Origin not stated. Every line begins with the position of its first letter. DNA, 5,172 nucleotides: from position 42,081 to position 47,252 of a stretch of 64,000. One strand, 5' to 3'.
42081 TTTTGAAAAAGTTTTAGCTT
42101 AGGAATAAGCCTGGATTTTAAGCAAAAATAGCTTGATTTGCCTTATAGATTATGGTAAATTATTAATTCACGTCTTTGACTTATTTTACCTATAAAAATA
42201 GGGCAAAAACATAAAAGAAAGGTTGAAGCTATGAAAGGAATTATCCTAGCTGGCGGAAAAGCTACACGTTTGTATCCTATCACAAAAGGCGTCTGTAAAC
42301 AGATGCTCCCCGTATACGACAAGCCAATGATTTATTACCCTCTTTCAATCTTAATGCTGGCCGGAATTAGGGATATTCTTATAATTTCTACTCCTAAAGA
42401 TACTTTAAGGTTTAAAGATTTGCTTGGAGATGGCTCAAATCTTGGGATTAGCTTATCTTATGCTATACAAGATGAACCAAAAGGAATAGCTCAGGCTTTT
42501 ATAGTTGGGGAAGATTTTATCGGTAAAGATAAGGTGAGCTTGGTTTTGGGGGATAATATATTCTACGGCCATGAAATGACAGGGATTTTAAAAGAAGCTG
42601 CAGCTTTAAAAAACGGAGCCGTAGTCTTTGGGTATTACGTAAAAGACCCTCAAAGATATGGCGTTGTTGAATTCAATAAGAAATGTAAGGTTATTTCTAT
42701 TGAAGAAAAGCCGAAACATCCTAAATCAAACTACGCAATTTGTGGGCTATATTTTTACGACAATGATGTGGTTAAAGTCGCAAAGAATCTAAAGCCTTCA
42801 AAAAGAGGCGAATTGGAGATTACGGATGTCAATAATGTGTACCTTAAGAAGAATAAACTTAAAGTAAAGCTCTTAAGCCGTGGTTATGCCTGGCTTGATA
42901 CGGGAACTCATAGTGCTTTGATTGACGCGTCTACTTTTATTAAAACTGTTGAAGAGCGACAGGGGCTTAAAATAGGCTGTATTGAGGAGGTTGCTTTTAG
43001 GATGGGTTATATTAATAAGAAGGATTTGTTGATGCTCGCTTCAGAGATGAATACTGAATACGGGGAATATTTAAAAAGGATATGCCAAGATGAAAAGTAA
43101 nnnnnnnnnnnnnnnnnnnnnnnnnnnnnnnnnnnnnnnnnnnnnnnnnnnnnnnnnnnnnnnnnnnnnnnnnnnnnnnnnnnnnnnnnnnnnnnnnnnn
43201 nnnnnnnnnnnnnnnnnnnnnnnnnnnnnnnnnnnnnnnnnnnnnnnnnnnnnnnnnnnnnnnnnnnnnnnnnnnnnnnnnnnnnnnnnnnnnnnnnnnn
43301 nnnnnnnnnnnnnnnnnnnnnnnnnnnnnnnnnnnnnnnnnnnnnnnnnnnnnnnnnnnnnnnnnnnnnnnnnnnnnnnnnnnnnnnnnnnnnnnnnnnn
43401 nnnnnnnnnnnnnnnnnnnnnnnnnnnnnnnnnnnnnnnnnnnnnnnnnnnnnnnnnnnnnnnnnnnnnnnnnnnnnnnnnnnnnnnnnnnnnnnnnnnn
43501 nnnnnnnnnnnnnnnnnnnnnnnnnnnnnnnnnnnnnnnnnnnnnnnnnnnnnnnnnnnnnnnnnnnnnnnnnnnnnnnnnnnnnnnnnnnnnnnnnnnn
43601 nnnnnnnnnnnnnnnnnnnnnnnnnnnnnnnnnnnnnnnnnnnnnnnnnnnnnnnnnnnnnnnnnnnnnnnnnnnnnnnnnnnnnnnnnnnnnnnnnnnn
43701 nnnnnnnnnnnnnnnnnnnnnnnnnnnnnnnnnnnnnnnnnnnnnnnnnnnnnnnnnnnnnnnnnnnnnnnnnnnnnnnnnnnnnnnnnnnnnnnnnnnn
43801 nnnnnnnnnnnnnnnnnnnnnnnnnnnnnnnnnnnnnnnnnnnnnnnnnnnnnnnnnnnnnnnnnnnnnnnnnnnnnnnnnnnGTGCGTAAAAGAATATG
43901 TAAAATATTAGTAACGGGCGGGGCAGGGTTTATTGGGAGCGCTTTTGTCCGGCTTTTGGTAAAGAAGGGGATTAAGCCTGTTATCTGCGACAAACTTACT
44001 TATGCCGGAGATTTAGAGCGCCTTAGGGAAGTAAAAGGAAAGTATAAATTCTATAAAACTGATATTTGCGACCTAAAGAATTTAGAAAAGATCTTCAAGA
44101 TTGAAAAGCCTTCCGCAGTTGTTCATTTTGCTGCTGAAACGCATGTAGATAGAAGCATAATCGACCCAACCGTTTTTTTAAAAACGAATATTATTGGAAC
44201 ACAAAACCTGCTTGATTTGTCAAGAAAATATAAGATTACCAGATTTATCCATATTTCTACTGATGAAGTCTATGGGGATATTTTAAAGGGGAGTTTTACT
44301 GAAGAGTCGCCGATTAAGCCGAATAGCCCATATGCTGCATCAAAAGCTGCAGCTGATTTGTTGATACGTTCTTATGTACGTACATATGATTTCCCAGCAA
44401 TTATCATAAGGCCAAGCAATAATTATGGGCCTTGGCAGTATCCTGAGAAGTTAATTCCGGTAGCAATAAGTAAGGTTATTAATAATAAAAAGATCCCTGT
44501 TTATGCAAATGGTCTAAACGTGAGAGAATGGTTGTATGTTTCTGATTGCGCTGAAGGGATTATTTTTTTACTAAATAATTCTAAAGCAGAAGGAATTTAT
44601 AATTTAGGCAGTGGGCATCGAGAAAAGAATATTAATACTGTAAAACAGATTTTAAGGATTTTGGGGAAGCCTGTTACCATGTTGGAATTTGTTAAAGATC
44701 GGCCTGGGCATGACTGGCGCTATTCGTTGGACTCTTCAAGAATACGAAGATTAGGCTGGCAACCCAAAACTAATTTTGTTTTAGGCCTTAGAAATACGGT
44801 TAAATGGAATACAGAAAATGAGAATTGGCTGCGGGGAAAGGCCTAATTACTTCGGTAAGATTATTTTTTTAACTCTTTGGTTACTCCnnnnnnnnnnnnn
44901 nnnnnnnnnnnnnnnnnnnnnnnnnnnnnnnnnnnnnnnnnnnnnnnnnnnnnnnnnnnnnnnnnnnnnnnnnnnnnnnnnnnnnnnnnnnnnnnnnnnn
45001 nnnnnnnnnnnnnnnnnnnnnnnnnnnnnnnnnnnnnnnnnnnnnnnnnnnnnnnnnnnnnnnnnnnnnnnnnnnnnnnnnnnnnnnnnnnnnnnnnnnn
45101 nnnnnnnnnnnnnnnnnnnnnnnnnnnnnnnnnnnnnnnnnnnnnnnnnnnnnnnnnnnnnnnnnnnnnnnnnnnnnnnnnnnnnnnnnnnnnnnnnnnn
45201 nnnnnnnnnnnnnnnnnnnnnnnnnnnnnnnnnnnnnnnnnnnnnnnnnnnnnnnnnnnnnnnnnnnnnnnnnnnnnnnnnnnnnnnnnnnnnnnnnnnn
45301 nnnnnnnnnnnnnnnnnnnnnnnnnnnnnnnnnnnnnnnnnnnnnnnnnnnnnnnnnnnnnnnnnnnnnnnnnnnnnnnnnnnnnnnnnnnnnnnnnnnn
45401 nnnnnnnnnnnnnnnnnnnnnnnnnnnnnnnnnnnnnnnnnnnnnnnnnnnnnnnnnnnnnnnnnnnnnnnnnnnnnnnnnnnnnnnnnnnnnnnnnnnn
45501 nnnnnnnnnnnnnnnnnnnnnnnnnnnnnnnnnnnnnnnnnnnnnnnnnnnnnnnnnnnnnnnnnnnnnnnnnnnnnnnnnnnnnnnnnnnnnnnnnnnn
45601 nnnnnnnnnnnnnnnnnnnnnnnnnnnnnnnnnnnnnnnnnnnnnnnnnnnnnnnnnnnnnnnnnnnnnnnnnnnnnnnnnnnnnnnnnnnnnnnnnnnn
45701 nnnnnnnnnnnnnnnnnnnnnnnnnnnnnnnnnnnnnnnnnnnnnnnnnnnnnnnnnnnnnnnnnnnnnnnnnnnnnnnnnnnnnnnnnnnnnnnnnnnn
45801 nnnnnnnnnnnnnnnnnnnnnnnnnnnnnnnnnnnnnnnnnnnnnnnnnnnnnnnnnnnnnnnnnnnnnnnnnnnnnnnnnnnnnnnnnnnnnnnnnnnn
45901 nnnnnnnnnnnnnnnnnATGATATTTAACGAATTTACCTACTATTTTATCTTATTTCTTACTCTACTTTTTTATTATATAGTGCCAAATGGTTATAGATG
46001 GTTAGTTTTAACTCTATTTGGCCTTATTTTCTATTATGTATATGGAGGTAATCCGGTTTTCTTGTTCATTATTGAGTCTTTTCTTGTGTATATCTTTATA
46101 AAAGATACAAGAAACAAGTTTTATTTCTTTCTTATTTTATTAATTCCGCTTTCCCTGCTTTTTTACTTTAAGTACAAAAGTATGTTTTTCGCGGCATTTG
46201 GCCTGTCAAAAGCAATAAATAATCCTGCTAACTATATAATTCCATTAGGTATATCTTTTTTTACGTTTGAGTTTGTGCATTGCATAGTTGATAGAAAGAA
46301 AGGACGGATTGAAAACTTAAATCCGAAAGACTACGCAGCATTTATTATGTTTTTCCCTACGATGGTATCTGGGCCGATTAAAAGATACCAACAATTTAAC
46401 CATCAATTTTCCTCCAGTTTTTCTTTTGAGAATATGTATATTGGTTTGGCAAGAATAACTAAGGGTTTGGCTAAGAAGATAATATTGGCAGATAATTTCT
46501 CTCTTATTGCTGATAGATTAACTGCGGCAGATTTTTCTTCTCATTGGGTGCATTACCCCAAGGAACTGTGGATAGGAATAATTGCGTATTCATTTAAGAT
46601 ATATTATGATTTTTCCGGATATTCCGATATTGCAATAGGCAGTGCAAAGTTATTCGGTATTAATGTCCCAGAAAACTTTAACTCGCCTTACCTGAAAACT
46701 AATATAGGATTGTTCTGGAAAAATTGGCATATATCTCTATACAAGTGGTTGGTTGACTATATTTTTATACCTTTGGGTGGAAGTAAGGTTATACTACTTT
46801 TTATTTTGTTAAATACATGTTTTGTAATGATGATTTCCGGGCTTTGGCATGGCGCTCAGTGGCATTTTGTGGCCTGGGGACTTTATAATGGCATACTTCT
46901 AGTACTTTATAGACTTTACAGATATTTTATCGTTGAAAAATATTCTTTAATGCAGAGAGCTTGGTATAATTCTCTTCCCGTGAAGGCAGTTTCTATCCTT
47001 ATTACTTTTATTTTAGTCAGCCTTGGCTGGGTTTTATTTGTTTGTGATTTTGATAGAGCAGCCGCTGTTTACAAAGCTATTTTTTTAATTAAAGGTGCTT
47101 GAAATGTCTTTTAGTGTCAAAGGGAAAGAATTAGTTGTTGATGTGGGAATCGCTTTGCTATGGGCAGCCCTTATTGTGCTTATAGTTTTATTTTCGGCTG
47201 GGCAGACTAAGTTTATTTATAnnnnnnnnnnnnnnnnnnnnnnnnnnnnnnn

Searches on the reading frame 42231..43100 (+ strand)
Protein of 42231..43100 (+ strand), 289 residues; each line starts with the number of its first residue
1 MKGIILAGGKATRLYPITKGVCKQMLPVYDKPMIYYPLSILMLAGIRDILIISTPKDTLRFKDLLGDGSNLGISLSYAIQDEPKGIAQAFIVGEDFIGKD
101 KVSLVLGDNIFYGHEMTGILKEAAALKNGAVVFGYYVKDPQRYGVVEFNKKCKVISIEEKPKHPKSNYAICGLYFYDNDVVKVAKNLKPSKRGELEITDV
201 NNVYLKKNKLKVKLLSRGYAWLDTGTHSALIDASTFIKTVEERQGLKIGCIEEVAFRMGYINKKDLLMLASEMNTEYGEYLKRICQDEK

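Call 19: search_protein_families(library=pfam, proteins=[window:42231-43100:+], max_evalue=0.001)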
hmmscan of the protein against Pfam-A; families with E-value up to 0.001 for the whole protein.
window:42231-43100:+ (289 aa): 2 families
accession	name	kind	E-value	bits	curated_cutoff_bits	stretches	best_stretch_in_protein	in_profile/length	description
PF00483.29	NTP_transferase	-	5.1e-75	252.7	21.2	1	2-238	1-243/245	Nucleotidyl transferase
PF12804.13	NTP_transf_3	-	8.8e-09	36.2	27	1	3-133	1-120/160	MobA-like NTP transferase domain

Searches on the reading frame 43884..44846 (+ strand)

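Call 19: search_protein_families(library=pfam, proteins=[window:43884-44846:+], max_evalue=0.001)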
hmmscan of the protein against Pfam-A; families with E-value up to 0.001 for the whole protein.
window:43884-44846:+ (320 aa): 8 families
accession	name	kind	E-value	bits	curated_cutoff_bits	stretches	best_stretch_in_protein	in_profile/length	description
PF16363.11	GDP_Man_Dehyd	-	2.7e-74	251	27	1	9-304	1-331/332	GDP-mannose 4,6 dehydratase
PF01370.27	Epimerase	-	1.1e-67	228.4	20.9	1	8-242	1-240/240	NAD dependent epimerase/dehydratase family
PF01073.25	3Beta_HSD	-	2.1e-22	79.9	22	1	9-227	1-226/280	3-beta hydroxysteroid dehydrogenase/isomerase family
PF04321.23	RmlD_sub_bind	-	8.1e-22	78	27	1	7-255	2-226/287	RmlD substrate binding domain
PF02719.21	Polysacc_synt_2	-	1e-18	68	20.2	1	8-261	1-248/293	Polysaccharide biosynthesis protein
PF07993.18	NAD_binding_4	-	4.9e-15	55.8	20.1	1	11-179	2-206/258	Male sterility protein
PF00106.31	adh_short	-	1.3e-07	31.7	26.6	1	8-71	3-68/195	short chain dehydrogenase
PF13460.12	NAD_binding_10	-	6.1e-06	26.7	27.2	1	12-178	1-144/184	NAD(P)H-binding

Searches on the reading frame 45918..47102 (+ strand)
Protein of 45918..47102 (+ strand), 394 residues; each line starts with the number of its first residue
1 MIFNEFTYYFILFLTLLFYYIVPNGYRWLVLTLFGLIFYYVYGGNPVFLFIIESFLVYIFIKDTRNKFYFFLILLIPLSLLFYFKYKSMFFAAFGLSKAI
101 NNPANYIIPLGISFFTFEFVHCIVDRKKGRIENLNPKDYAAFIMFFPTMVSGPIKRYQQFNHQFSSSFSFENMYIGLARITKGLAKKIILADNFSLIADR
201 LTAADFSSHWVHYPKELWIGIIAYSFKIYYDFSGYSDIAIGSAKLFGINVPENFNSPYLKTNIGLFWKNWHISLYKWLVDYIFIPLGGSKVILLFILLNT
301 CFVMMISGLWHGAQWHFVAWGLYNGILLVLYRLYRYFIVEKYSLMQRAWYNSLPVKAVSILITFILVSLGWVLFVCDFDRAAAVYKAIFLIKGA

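Call 19: search_protein_families(library=pfam, proteins=[window:45918-47102:+], max_evalue=0.001)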
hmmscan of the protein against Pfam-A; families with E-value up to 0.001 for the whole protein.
window:45918-47102:+ (394 aa): 1 family
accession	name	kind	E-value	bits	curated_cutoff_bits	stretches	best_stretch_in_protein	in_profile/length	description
PF03062.24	MBOAT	-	7.2e-30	104.8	27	1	127-362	72-324/337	MBOAT, membrane-bound O-acyltransferase family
